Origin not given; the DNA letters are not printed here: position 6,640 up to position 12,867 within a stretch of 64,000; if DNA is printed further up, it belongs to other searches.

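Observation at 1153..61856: Nearly every intergenic gap carries a palindromic element whose arms are tandem 7-9 nt units (at least 6 families, ~17 copies in 64 kb)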

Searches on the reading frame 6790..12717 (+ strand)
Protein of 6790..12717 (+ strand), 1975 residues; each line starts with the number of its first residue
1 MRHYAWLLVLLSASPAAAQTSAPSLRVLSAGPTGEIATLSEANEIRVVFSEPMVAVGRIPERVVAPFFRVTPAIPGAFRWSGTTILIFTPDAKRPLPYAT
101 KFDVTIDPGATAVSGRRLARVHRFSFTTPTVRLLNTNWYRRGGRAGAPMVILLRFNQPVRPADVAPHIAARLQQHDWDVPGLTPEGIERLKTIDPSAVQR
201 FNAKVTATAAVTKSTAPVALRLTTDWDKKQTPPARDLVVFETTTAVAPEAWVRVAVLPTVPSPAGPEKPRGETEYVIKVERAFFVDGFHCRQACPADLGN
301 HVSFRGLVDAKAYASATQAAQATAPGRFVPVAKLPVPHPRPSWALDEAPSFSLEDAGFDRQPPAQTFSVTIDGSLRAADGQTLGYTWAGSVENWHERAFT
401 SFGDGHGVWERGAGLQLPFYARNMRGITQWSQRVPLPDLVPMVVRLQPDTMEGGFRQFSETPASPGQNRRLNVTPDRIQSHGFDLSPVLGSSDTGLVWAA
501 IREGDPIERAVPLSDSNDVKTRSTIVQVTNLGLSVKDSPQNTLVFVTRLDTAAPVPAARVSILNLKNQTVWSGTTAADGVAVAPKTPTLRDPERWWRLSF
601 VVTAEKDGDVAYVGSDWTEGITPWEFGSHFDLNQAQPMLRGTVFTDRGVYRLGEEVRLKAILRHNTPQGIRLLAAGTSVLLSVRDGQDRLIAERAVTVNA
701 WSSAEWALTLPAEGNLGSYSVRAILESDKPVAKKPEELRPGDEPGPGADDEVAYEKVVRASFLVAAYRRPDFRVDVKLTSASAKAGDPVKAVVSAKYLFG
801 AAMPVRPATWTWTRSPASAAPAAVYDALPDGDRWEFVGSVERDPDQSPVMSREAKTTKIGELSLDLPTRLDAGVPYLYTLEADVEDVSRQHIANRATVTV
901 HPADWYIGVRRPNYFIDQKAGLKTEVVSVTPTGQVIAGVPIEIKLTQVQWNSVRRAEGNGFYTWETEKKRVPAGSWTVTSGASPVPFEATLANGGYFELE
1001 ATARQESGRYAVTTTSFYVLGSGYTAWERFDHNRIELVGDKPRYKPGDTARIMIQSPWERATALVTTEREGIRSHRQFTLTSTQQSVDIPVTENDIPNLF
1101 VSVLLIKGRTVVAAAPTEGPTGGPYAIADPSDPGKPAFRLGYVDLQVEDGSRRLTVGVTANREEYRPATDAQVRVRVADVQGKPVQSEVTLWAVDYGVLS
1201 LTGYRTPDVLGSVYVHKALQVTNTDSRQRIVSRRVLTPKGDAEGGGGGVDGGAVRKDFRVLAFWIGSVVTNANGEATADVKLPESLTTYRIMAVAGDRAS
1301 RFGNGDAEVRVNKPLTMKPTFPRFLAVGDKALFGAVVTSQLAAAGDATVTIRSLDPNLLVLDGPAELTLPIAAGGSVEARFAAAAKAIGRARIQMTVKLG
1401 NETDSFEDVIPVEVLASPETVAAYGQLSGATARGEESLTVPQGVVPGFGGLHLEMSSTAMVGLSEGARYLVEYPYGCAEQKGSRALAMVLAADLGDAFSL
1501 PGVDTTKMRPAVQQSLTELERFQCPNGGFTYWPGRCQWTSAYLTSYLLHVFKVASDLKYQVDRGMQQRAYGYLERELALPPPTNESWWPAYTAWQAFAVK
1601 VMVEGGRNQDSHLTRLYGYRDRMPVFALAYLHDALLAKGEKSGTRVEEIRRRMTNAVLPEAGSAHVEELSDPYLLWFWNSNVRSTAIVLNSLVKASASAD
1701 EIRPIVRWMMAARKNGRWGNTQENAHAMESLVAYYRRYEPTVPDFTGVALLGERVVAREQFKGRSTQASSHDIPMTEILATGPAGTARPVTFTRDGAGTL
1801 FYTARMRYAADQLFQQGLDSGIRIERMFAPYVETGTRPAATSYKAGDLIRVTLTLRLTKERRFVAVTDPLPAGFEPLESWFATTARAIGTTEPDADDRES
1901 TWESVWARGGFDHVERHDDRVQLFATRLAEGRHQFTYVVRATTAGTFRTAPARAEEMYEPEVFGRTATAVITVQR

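Call 66: search_protein_families(library=pfam, proteins=[window:6790-12717:+], max_evalue=0.01)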
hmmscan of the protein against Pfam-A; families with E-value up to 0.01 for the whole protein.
window:6790-12717:+ (1975 aa): 9 families
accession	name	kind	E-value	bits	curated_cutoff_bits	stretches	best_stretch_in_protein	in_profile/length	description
PF17973.7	bMG10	-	1.7e-30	106.3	26.2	1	1821-1961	1-131/131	Bacterial Alpha-2-macroglobulin MG10 domain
PF07703.20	A2M_BRD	-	7.8e-22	78.5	22.7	1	1035-1201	1-140/140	Alpha-2-macroglobulin bait region domain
PF11974.14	bMG3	-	2.4e-18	66.4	34.9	1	528-627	1-97/103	Bacterial alpha-2-macroglobulin MG3 domain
PF01835.25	MG2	-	5.9e-15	55.9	32.8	1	642-726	3-81/96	MG2 domain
PF00207.28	A2M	-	3.4e-14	52.9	21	1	1262-1350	2-91/92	Alpha-2-macroglobulin family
PF13205.12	Big_5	-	1.1e-08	36.1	23.6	1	26-128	6-105/105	Bacterial Ig-like domain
PF07678.20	TED_complement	-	3e-06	27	22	1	1462-1573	14-123/312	A-macroglobulin TED domain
PF17972.7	bMG5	-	0.00049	20.9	26.5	0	773-902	2-127/127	Bacterial Alpha-2-macroglobulin MG5 domain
PF17962.7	bMG6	-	0.00053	20.6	23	1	918-1019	13-110/112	Bacterial macroglobulin domain 6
